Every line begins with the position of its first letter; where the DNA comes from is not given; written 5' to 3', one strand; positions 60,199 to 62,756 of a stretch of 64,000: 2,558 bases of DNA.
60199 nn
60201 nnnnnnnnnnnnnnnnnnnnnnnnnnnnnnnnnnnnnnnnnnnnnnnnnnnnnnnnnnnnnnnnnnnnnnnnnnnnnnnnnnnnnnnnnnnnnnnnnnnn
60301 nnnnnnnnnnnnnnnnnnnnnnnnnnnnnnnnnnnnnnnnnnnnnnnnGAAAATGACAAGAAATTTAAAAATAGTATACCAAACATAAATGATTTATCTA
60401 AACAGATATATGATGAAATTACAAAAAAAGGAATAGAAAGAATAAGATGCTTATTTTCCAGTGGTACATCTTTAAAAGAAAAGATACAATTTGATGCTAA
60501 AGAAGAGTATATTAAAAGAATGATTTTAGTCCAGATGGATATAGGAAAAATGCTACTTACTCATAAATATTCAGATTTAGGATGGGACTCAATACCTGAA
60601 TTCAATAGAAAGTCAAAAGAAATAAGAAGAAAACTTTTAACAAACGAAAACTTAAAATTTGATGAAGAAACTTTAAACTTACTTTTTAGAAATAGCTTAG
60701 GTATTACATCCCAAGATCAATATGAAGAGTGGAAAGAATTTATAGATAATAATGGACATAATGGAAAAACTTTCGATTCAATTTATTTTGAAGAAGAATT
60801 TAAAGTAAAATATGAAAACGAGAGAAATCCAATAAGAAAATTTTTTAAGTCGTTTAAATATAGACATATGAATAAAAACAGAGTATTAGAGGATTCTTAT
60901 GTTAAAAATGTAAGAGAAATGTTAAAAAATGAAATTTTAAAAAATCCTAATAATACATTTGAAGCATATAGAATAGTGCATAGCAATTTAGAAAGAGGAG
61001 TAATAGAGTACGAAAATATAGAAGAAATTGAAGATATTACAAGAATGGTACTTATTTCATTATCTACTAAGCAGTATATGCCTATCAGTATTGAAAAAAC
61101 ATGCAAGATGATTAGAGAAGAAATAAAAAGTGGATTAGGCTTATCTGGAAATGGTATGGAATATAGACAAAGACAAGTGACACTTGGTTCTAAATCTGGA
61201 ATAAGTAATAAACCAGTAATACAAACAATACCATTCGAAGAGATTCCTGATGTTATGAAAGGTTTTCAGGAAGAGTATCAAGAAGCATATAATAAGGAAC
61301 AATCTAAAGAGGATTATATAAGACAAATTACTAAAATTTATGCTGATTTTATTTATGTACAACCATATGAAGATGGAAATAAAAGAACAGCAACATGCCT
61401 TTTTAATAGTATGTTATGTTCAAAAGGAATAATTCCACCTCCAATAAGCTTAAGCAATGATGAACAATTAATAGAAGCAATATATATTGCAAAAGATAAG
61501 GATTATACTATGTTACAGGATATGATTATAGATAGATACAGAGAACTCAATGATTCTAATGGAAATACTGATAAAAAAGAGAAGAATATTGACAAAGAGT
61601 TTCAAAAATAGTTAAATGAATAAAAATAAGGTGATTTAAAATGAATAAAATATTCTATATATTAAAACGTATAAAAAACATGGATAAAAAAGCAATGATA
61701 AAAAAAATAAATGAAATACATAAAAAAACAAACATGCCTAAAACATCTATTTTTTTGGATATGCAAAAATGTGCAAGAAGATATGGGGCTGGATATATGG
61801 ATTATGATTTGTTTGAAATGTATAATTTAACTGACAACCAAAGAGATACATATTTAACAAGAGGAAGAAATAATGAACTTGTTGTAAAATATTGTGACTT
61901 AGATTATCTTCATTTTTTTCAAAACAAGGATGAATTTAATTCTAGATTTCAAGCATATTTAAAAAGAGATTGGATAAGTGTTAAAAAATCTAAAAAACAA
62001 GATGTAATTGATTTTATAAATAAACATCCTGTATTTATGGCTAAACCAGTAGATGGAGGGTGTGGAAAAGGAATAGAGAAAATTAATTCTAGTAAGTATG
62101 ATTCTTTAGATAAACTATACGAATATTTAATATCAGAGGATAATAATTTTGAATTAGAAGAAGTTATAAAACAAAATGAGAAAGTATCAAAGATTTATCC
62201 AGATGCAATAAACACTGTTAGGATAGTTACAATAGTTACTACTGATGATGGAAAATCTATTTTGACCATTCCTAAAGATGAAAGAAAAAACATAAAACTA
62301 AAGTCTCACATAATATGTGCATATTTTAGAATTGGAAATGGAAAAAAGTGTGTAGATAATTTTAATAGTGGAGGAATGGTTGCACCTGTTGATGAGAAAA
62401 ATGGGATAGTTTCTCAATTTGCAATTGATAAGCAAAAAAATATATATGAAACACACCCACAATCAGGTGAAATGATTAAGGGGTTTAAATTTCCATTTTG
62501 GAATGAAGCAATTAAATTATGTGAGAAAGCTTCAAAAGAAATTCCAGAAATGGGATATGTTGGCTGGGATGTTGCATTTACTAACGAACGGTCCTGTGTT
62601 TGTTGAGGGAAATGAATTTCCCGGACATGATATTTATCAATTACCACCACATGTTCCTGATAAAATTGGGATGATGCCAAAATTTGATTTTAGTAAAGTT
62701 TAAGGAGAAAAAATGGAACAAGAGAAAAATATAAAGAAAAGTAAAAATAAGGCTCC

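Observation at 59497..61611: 704-aa fusion of a HipA-like kinase fold with a catalytically degenerate Fic domain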

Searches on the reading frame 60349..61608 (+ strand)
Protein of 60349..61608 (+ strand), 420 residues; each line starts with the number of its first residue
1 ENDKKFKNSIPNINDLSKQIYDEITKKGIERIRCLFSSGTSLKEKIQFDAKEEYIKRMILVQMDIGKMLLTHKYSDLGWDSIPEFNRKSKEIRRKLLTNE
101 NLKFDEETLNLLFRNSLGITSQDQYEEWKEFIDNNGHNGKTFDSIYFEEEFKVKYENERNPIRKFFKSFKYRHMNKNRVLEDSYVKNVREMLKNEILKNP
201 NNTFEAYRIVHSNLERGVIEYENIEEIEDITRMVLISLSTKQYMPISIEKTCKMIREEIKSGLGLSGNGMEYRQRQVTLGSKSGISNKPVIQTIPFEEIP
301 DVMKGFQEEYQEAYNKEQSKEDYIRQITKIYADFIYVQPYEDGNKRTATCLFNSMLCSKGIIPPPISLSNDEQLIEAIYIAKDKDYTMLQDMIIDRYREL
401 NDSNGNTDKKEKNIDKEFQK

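Call 36: predict_structure(alignment_id=A2)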
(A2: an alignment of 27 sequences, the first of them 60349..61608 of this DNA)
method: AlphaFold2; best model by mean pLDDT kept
length: 420 residues; sequences in the alignment: 27
mean_pLDDT: 84.7   pTM: 0.83
mean pLDDT of the five models: 84.7, 84.6, 83.5, 82.3, 81.6
residues with pLDDT >= 90: 238; 70-90: 127; 50-70: 26; < 50: 29
segments of 3 or more residues with pLDDT < 50: 1-8, 265-268, 405-420
pLDDT, mean of each block of 10 residues (from residue 1): 38 88 94 91 81 92 90 82 90 82 90 91 92 89 93 92 92 76 90 92 91 93 92 95 94 89 55 77 58 83 96 95 97 91 85 96 88 88 93 92 49 39
secondary structure, 60 per line:
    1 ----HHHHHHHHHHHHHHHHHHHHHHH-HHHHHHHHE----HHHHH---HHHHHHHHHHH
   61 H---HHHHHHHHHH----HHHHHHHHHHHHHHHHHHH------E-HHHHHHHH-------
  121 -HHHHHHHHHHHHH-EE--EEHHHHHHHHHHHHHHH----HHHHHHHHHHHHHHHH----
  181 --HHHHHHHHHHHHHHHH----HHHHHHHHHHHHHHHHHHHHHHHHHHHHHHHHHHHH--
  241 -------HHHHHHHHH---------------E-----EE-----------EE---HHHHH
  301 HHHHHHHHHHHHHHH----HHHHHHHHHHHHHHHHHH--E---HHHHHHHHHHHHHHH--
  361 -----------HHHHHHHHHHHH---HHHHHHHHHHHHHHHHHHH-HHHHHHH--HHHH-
elements in order: H5-27 H29-36 H42-46 H50-61 H65-74 H79-97 H106-113 H122-134 H142-156 H161-176 H183-198 H203-238 H248-256 H296-315 H320-337 H344-358 H372-383 H387-405 H407-413 H416-419

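Call 68: find_related_loci(query=A2, collection=viral_contigs, flank=5000)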
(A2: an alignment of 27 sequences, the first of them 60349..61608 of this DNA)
Query A2 (420 aa) in viral_contigs; peptide patterns used: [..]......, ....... (x = any residue, [..] = any of these).
139 stretches matched a pattern, but none encodes a relative of the query by tblastn (E <= 1e-3).

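Call 70: find_homologous_proteins(query=A2, max_evalue=0.001)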
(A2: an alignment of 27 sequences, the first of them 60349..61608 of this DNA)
Query A2 (27 sequences) (420 aa, profile of the alignment): 180 proteins with E <= 0.001 among 8000 candidates; the best 120 are listed.
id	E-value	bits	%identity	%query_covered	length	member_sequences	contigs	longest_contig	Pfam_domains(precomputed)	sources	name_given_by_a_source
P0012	5.9e-228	775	56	93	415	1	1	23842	PF02661.24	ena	-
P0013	4.8e-227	772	56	93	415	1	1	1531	PF02661.24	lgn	-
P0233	4.9e-227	772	55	93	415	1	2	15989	PF02661.24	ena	-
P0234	9.1e-227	771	57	93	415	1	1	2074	PF02661.24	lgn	-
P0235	2.7e-226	769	57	93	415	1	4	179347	PF02661.24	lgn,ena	-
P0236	4.2e-226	769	57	93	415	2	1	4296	PF02661.24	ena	-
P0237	7.4e-226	768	57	93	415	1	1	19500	PF02661.24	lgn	-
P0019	2.4e-225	766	56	93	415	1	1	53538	PF02661.24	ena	-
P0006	2.4e-225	766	54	98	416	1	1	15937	PF02661.24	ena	-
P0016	3.0e-225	766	56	93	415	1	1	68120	PF02661.24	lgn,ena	-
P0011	3.7e-225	766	54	97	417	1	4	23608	PF02661.24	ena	-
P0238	3.9e-225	765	54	93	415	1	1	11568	PF02661.24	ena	-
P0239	5.1e-225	765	54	97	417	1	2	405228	PF02661.24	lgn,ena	-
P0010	5.7e-225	765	55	97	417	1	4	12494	PF02661.24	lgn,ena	-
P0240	6.1e-225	765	54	93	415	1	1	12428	PF02661.24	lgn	-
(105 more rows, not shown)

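Call 78: search_solved_structures(query=A2, max_evalue=1, show_alignments=4)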
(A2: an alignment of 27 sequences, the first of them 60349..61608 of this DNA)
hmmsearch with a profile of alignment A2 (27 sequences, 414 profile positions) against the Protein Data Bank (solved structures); distinct sequences matched with E-value up to 1: 12.
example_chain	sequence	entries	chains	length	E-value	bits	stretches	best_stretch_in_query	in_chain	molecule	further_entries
6i7h_A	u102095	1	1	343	0.015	17.4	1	205-361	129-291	Adenosine monophosphate-protein transferase FICD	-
5jj6_A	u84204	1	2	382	0.025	16.7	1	225-359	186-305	Adenosine monophosphate-protein transferase FICD homolog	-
6i7i_A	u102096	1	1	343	0.025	16.7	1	292-361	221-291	Adenosine monophosphate-protein transferase FICD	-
6i7g_A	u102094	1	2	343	0.027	16.6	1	292-361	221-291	Adenosine monophosphate-protein transferase FICD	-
4u04_A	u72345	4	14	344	0.027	16.6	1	292-361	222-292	Adenosine monophosphate-protein transferase FICD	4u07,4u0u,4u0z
5jj7_A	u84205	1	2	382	0.031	16.4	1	296-359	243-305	Adenosine monophosphate-protein transferase FICD homolog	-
6i7j_A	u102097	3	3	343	0.031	16.4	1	293-361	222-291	Adenosine monophosphate-protein transferase FICD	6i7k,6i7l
9yz5_A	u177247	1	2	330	0.037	16.1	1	293-361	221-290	Protein adenylyltransferase FICD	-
4u0s_A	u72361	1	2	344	0.039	16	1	293-361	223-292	Adenosine monophosphate-protein transferase FICD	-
7b7z_A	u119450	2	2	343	0.042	15.9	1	293-361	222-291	Protein adenylyltransferase FICD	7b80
6zmd_B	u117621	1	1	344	0.05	15.7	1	293-360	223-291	Protein adenylyltransferase FICD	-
5eu0_A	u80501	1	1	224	0.054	15.6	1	281-343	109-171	Bartonella effector protein (Bep) substrate of VirB T4SS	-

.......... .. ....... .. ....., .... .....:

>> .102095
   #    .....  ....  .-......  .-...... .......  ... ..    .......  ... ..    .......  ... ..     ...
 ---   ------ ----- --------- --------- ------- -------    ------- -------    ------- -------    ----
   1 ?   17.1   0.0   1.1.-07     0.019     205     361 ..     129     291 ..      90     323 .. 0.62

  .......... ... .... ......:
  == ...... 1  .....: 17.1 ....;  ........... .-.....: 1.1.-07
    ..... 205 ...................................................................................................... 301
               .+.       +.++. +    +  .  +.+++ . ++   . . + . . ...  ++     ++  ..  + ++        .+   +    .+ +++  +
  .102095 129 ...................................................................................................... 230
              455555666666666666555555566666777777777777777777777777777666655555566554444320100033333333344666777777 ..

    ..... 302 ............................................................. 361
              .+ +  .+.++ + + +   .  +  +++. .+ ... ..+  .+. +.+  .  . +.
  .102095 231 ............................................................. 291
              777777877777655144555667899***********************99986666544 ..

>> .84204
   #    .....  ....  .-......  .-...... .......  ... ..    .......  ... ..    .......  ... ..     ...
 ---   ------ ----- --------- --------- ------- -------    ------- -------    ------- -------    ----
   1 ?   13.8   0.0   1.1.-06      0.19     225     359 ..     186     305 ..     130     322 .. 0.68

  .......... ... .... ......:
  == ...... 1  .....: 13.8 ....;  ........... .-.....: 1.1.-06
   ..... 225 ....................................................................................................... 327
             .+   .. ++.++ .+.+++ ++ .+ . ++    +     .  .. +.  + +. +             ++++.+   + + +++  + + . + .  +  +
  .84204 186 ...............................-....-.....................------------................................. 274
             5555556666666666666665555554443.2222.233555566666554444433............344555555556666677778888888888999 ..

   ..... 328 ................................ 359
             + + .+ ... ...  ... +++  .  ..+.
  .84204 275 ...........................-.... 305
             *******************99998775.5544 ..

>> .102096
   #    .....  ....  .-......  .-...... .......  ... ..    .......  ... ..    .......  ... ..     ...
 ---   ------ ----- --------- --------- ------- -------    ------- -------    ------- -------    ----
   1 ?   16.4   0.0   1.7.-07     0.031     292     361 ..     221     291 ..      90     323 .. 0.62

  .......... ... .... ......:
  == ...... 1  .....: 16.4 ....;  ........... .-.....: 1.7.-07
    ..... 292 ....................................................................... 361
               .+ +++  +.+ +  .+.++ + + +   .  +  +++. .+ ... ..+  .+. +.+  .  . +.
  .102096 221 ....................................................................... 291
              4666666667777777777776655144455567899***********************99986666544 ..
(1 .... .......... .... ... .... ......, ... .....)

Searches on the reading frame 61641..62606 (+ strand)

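Call 3: search_protein_families(library=pfam, proteins=[window:61641-62606:+], max_evalue=1)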
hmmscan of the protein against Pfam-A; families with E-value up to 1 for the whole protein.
window:61641-62606:+ (321 aa): 3 families
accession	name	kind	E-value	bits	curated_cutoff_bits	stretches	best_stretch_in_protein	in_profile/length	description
PF14397.11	ATPgrasp_ST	-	5.5e-37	127.9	31.4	1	76-318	2-246/278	Sugar-transfer associated ATP-grasp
PF14398.11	ATPgrasp_YheCD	-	2.3e-05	24.3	26.8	1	116-154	35-73/255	YheC/D like ATP-grasp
PF02955.21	GSH-S_ATP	-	0.0037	17.2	23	1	117-169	19-70/175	Prokaryotic glutathione synthetase, ATP-grasp domain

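Call 7: search_protein_families(library=padloc, proteins=[window:61641-62606:+], max_evalue=1)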
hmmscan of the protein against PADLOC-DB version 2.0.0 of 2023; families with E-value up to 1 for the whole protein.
window:61641-62606:+ (321 aa): 0 families
